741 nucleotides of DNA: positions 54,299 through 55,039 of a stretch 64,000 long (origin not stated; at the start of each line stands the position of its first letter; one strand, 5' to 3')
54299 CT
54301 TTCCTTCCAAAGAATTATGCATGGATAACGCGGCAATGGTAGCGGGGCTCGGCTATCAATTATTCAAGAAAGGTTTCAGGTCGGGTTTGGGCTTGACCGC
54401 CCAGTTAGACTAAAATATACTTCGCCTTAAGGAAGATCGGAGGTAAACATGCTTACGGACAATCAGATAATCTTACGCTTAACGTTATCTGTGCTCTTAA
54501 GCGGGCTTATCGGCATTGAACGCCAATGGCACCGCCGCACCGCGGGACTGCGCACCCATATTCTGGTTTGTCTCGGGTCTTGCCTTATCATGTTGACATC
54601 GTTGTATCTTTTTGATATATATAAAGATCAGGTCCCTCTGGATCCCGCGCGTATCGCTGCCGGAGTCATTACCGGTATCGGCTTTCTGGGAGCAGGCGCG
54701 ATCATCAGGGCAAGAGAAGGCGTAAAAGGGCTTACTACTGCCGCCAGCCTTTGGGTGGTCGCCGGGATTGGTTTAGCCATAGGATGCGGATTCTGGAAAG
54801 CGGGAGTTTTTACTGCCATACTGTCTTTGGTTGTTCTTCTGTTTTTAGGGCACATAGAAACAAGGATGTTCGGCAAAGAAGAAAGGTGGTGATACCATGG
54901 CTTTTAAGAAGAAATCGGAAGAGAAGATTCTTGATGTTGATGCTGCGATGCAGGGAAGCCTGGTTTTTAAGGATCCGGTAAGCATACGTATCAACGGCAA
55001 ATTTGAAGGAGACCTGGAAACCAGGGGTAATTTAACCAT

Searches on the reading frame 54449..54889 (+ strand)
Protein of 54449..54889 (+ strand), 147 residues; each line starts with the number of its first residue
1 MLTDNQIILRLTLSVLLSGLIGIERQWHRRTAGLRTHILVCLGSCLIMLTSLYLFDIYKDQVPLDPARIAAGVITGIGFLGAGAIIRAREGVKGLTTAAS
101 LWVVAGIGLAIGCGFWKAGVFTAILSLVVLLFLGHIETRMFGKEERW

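Call 3: search_protein_families(library=pfam, proteins=[window:54449-54889:+], max_evalue=1)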
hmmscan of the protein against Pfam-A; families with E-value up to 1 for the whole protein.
window:54449-54889:+ (147 aa): 1 family
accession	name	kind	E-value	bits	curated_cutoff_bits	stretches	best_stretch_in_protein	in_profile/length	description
PF02308.21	MgtC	-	4.5e-42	143.7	31.4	1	11-138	1-120/121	MgtC family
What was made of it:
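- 54449..54892 (+): mgtC-like membrane protein (147 aa). Frequent first gene of the module. Pfam MgtC 143.7 bits (call 3).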

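Call 80: search_protein_families(library=padloc, proteins=[window:54449-54889:+], max_evalue=0.01)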
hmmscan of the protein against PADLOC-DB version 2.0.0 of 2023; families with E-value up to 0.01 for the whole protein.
window:54449-54889:+ (147 aa): 0 families
